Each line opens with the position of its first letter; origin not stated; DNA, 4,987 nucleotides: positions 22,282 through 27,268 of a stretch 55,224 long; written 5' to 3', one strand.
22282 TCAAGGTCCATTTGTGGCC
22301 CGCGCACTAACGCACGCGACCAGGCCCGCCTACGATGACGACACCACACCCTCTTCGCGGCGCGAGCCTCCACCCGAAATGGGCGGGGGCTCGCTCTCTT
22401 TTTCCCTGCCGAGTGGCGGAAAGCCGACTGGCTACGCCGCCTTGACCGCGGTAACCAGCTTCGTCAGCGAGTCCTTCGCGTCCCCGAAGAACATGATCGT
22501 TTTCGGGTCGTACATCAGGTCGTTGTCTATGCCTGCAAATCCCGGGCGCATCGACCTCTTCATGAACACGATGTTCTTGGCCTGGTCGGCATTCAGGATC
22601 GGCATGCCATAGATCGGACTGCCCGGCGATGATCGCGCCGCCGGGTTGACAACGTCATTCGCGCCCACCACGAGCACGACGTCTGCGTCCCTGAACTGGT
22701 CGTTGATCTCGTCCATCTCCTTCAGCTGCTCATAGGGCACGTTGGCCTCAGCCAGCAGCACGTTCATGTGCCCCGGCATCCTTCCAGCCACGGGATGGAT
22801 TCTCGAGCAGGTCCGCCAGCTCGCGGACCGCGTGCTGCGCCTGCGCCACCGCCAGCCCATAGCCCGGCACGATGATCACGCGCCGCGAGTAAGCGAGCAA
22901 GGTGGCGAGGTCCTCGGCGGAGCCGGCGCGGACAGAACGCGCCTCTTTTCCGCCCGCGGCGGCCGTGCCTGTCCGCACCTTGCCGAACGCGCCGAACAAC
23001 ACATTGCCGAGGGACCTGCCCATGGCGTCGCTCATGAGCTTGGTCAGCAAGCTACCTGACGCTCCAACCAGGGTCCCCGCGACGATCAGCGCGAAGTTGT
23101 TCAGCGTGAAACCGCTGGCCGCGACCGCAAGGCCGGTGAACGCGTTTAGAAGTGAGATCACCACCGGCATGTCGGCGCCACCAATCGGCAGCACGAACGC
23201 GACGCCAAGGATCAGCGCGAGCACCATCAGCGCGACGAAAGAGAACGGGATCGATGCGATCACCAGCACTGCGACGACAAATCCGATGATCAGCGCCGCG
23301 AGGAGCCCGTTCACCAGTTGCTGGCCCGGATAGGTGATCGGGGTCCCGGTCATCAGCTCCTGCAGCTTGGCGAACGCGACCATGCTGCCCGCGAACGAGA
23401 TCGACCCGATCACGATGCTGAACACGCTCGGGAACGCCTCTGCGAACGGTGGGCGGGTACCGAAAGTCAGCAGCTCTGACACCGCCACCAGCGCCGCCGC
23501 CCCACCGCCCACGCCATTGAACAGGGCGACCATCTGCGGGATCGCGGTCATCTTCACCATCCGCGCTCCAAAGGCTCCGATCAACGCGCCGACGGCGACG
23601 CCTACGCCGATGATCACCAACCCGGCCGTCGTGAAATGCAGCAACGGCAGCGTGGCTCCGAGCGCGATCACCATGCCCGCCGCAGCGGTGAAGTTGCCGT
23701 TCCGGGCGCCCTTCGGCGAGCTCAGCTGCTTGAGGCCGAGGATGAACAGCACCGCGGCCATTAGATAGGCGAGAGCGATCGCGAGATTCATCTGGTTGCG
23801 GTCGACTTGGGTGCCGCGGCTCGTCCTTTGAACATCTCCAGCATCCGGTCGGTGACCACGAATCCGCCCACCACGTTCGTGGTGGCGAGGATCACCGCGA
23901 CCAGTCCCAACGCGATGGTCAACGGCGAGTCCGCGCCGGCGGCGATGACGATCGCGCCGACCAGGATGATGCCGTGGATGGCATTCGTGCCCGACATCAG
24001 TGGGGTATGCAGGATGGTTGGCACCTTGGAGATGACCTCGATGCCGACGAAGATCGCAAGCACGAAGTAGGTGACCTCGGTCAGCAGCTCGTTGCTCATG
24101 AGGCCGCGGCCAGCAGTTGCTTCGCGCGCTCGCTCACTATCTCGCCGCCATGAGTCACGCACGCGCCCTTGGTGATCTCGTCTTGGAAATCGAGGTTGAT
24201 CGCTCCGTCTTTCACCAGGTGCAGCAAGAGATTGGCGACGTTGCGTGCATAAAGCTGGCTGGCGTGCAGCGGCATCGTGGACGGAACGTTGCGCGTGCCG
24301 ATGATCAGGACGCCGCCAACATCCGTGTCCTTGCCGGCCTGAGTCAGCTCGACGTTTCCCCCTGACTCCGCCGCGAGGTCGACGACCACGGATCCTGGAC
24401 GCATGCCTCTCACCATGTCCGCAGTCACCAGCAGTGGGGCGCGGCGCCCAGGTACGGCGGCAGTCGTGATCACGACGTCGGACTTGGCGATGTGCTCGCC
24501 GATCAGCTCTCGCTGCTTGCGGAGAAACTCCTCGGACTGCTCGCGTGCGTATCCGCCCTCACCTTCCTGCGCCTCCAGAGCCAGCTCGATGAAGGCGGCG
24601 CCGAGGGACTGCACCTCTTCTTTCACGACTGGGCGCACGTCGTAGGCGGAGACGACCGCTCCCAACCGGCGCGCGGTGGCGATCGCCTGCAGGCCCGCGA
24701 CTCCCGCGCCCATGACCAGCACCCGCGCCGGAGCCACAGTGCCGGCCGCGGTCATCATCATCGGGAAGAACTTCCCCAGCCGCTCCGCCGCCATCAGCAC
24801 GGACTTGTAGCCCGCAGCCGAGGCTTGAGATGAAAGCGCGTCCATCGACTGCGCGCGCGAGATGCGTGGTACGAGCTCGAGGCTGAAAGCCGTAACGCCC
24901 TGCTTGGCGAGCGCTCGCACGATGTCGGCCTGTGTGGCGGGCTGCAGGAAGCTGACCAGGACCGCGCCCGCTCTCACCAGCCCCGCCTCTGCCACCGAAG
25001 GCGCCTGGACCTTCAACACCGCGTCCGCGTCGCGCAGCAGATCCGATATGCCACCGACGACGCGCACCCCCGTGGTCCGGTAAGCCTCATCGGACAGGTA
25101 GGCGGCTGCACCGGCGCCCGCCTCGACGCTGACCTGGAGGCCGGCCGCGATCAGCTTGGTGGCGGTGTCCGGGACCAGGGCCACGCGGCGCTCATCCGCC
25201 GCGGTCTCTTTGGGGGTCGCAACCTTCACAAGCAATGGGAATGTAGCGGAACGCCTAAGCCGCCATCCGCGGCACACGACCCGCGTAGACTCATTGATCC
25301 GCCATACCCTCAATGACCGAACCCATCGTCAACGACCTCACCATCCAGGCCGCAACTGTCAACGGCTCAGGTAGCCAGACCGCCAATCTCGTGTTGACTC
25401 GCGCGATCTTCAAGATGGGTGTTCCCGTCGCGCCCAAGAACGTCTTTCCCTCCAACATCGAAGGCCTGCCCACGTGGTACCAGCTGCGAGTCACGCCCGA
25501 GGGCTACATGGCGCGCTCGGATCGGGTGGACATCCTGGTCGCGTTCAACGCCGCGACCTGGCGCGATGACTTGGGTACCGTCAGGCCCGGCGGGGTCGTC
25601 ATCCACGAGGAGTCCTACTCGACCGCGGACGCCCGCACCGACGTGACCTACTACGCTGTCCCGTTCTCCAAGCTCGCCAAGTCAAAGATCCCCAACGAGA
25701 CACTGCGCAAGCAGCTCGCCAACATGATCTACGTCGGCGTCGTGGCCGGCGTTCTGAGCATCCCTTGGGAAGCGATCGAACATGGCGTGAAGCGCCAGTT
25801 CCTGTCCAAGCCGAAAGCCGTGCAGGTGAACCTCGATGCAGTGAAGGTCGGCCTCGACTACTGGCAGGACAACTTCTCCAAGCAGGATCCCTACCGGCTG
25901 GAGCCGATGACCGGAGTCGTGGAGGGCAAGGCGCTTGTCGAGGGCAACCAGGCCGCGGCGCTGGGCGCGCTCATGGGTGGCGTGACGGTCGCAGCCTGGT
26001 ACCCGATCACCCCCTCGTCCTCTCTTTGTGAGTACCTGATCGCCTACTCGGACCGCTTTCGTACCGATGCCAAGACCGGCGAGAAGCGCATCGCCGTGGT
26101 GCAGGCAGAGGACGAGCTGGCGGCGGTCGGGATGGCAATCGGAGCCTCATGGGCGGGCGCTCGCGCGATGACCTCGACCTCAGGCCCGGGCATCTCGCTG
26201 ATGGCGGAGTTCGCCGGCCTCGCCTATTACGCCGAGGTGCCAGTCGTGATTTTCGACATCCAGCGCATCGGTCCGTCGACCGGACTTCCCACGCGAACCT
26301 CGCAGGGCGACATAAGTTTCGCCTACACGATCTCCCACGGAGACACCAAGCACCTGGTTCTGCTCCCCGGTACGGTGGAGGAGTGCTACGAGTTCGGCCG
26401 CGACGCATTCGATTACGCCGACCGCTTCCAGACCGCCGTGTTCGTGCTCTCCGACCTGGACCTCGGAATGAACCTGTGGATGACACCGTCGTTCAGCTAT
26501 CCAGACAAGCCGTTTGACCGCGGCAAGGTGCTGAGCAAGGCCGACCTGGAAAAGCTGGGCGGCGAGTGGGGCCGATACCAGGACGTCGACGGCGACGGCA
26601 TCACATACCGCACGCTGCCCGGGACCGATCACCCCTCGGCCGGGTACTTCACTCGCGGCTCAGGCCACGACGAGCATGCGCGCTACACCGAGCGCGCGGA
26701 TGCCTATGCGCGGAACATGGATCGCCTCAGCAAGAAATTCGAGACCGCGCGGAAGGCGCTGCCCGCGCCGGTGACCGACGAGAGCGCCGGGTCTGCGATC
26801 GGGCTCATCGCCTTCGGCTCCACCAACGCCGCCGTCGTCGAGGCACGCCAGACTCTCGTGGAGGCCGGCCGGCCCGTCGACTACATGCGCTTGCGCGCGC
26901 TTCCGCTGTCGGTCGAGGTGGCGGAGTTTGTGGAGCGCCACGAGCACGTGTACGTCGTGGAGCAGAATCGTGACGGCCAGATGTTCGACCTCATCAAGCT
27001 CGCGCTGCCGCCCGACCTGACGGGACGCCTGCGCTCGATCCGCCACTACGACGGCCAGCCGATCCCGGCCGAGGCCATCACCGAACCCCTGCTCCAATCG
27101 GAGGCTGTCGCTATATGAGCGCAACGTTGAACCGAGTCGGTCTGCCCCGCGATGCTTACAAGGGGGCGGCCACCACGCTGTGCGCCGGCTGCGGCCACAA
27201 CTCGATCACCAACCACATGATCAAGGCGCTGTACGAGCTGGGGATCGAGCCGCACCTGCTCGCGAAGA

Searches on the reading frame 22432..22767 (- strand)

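Call 68: search_protein_families(library=pfam, proteins=[window:22432-22767:-], max_evalue=0.001)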
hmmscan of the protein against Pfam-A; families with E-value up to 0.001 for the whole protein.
window:22432-22767:- (111 aa): 1 family
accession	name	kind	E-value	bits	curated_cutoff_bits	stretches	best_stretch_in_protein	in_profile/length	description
PF02233.22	PNTB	-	2.5e-52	178.8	31.7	1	1-106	350-455/456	NAD(P) transhydrogenase beta subunit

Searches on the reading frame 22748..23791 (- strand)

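Call 68: search_protein_families(library=pfam, proteins=[window:22748-23791:-], max_evalue=0.001)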
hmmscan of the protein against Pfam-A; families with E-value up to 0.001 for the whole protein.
window:22748-23791:- (347 aa): 1 family
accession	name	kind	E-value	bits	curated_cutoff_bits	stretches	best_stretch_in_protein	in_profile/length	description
PF02233.22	PNTB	-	2.6e-102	343.6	31.7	1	6-331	2-330/456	NAD(P) transhydrogenase beta subunit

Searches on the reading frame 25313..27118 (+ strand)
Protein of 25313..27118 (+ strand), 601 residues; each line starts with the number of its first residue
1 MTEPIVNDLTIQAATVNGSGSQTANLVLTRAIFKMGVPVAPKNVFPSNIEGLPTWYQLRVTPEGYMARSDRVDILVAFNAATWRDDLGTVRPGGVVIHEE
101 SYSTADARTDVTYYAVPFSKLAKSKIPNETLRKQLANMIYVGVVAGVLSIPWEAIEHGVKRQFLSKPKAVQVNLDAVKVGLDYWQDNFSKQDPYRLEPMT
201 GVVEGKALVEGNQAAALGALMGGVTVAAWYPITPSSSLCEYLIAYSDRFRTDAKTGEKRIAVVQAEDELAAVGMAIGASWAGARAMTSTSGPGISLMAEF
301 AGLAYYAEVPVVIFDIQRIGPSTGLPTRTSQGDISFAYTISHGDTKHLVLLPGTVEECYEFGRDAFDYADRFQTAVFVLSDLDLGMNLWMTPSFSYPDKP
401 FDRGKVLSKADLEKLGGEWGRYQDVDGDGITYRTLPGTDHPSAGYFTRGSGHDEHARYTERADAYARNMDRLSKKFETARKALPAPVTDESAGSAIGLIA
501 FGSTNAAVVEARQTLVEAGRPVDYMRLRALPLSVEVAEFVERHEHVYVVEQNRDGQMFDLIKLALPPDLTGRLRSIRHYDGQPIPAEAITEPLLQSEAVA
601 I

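Call 53: search_protein_families(library=ncbifam, proteins=[P0124], max_evalue=0.001)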
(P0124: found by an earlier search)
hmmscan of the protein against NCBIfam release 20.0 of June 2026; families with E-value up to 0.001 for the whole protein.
P0124 (996 aa): 29 families (the best 25 are shown)
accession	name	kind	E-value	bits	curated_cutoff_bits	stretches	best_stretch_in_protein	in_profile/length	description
NF005852.0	PRK07773.1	equivalog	1e-272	907.5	780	4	630-893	231-493/886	replicative DNA helicase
TIGR00665.1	DnaB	equivalog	1.2e-153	512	385.25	1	12-987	2-434/435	replicative DNA helicase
NF004384.0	PRK05748.1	equivalog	2.2e-143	478.1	525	3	627-803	214-391/452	replicative DNA helicase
NF004109.0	PRK05595.1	equivalog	1.6e-126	422.6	737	3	628-803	213-387/444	replicative DNA helicase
NF006606.0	PRK09165.1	equivalog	2.2e-115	386.1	540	3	643-802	258-418/497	replicative DNA helicase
NF006443.0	PRK08760.1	equivalog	4.8e-115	384.6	741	3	627-803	240-415/476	replicative DNA helicase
TIGR03600.1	phage_DnaB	exception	1.1e-112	377.1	498.65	3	630-803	208-380/421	phage replicative helicase, DnaB family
NF005424.0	PRK07004.1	equivalog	1.3e-107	360.2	834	3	627-805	224-402/460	replicative DNA helicase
NF040583.1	dnaB_SPI-7_type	exception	4.2e-107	358.9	655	3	13-219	2-208/434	SPI-7-type island replicative DNA helicase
NF006458.0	PRK08840.1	equivalog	9.5e-101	337.8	884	3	627-803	228-405/464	replicative DNA helicase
NF005945.0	PRK08006.1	equivalog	2e-98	330.3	898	3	10-229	25-248/471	replicative DNA helicase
NF005369.0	PRK06904.1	equivalog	2.6e-97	326.5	809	3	627-803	234-412/474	replicative DNA helicase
NF006306.0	PRK08506.1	equivalog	7.3e-96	321.6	596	3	629-804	205-379/472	replicative DNA helicase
NF004967.0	PRK06321.1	equivalog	9.8e-90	301.7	751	3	628-803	238-415/472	replicative DNA helicase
NF005240.0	PRK06749.1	subfamily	3.6e-75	253.4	686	3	628-803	198-376/428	replicative DNA helicase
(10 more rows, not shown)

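Call 68: search_protein_families(library=pfam, proteins=[L098:7415-8479:-, L098:7099-7434:-], max_evalue=0.001)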
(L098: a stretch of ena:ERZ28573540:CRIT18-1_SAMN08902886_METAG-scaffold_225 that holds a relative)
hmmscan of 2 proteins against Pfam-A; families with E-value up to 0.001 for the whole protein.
L098:7415-8479:- (354 aa): 1 family
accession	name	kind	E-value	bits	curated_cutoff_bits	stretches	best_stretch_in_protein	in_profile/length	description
PF02233.22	PNTB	-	5.8e-106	355.6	31.7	1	6-338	2-337/456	NAD(P) transhydrogenase beta subunit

L098:7099-7434:- (111 aa): 1 family
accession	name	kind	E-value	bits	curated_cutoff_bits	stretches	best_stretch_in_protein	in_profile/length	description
PF02233.22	PNTB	-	2.5e-52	178.8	31.7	1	1-106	350-455/456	NAD(P) transhydrogenase beta subunit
